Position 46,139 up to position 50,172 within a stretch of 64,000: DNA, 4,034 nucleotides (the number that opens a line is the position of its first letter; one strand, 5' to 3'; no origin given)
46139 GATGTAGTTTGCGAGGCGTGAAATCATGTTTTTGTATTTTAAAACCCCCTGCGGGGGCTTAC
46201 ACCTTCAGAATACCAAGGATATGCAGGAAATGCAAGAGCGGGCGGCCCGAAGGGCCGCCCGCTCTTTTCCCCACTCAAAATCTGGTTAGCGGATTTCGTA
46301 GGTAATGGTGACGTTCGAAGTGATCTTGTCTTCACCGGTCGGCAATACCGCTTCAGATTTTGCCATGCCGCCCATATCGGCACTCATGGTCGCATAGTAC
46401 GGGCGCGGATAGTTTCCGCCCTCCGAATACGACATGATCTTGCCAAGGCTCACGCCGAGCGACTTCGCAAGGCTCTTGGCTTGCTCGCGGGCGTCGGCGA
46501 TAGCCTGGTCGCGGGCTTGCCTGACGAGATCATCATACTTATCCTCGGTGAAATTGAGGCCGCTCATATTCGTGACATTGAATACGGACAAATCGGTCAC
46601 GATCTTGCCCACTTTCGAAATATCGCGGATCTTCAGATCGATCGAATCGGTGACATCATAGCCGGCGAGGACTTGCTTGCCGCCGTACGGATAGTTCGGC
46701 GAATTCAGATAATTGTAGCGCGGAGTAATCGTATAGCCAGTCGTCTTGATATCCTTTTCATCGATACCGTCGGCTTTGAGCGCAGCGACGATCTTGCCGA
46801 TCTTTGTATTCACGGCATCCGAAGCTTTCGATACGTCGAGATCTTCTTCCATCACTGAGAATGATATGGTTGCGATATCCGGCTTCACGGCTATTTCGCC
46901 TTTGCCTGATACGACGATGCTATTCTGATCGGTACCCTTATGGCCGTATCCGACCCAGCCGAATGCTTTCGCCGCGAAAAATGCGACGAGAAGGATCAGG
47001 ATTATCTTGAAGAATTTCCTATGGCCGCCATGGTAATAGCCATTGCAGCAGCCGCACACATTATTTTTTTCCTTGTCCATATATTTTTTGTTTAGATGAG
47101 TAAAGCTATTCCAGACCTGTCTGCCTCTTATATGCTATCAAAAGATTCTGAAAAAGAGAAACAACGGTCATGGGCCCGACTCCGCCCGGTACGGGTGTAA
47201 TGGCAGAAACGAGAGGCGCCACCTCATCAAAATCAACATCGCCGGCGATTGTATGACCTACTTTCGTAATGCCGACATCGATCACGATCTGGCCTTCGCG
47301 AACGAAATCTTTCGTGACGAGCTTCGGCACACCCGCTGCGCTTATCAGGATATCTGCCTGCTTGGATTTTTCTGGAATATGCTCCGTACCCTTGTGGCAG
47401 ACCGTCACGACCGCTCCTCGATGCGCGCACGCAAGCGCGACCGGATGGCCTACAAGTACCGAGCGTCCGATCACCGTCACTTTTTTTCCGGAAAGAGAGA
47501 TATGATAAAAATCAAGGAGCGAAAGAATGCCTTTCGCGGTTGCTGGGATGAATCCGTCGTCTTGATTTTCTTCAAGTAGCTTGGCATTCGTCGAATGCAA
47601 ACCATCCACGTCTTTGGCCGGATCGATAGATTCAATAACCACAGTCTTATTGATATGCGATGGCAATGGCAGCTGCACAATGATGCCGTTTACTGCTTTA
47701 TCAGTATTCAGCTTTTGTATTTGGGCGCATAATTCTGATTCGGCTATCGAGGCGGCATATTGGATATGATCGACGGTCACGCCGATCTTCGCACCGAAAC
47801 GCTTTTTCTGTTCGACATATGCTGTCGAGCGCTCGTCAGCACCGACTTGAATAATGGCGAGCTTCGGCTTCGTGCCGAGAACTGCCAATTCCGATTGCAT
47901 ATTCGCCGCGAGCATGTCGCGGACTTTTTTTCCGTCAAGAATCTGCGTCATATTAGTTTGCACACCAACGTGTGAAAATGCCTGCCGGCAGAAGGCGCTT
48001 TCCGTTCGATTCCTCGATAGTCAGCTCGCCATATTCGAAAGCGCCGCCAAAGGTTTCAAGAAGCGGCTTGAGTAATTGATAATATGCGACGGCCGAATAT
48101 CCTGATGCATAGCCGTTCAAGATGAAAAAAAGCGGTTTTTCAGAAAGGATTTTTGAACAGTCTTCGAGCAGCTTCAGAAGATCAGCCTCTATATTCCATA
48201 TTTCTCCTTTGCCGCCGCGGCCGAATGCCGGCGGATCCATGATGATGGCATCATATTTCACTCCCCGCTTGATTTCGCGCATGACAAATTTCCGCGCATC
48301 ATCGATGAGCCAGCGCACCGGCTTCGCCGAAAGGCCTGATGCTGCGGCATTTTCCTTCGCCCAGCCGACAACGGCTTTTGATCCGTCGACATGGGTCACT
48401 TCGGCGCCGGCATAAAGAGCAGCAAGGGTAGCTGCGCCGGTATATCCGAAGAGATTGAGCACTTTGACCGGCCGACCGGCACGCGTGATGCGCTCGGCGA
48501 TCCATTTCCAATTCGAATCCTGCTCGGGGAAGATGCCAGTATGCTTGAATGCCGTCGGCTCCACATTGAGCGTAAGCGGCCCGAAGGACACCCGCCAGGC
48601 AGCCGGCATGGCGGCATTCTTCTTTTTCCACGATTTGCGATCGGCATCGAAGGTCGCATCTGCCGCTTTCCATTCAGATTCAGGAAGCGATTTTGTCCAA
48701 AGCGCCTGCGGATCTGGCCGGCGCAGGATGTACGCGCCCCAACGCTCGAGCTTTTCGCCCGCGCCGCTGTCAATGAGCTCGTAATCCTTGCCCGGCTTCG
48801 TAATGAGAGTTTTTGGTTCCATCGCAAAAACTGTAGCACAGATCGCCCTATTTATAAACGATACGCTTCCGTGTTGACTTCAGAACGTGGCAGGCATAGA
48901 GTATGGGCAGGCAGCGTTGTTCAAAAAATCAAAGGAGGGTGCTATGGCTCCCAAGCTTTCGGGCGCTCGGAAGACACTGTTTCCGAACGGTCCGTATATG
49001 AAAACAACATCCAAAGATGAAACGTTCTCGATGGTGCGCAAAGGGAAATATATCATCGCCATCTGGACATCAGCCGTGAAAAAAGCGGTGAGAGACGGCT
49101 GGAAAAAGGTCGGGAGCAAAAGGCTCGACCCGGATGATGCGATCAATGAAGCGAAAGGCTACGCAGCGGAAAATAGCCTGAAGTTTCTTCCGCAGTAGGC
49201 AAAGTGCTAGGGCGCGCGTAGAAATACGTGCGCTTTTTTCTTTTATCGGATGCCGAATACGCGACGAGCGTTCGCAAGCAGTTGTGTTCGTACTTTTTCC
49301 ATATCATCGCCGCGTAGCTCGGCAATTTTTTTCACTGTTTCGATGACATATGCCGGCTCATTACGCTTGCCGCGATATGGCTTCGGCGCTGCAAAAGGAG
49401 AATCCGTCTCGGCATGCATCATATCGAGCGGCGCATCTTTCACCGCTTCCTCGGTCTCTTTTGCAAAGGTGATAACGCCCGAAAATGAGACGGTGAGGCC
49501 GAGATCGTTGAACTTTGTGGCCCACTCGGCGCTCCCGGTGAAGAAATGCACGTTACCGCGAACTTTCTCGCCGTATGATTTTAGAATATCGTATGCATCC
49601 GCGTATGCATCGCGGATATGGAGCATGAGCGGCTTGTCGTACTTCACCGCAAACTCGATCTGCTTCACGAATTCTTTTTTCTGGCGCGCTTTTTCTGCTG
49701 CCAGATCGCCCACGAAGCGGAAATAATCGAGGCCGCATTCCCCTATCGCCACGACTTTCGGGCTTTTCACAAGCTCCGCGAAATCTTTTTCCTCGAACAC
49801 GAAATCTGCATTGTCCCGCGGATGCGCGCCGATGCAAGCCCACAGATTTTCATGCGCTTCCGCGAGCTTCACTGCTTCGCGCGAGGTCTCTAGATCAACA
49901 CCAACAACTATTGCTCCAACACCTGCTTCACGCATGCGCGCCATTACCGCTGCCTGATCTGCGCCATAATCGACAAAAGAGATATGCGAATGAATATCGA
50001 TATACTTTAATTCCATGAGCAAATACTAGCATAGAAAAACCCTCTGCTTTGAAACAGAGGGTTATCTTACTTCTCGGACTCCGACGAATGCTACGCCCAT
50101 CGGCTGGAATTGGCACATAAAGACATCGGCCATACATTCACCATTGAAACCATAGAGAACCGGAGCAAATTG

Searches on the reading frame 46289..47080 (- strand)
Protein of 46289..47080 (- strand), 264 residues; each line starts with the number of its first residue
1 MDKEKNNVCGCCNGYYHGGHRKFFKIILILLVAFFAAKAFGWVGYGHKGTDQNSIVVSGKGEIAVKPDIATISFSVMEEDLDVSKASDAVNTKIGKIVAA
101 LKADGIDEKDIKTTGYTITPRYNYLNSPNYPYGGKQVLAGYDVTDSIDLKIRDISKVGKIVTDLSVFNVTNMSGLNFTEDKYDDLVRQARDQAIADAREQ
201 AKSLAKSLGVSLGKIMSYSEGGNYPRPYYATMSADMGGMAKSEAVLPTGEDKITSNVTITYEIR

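Call 72: search_protein_families(library=pfam, proteins=[window:46289-47080:-], max_evalue=0.001)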
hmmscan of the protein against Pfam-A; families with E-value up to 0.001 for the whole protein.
window:46289-47080:- (264 aa): 1 family
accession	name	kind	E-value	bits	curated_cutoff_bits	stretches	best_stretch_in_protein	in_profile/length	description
PF04402.19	SIMPL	-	3.9e-48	164.9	25.2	1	55-261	1-205/205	Protein of unknown function (DUF541)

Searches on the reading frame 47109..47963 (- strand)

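Call 72: search_protein_families(library=pfam, proteins=[window:47109-47963:-], max_evalue=0.001)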
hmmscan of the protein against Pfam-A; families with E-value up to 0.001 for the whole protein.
window:47109-47963:- (285 aa): 2 families
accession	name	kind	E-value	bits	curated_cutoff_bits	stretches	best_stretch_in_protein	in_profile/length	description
PF02882.25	THF_DHG_CYH_C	-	7.9e-57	191.5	27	1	123-281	1-159/160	Tetrahydrofolate dehydrogenase/cyclohydrolase, NAD(P)-binding domain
PF00763.28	THF_DHG_CYH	-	1.5e-33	115.9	32.8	1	9-120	1-115/115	Tetrahydrofolate dehydrogenase/cyclohydrolase, catalytic domain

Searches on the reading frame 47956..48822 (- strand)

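Call 72: search_protein_families(library=pfam, proteins=[window:47956-48822:-], max_evalue=0.001)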
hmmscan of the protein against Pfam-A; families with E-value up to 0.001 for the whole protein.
window:47956-48822:- (289 aa): 2 families
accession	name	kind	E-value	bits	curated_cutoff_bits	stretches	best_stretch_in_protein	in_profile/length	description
PF10672.15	Methyltrans_SAM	-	6.4e-10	39.2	27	1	84-204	94-210/286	S-adenosylmethionine-dependent methyltransferase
PF03602.21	Cons_hypoth95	-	7e-07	29.5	24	1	107-198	35-122/182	Conserved hypothetical protein 95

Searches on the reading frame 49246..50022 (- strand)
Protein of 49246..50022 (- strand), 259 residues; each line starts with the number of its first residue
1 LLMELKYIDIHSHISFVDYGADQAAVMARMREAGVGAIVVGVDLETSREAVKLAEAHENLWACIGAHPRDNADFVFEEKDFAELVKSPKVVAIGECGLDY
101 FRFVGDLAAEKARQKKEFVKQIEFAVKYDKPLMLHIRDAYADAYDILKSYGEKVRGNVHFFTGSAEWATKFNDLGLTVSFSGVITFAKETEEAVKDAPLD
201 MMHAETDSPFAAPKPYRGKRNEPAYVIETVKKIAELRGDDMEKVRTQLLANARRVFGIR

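Call 72: search_protein_families(library=pfam, proteins=[window:49246-50022:-], max_evalue=0.001)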
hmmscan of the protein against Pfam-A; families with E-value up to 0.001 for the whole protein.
window:49246-50022:- (259 aa): 1 family
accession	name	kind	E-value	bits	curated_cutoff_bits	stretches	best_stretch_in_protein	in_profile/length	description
PF01026.27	TatD_DNase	-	3.9e-73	246.4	27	1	8-257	1-253/253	TatD related DNase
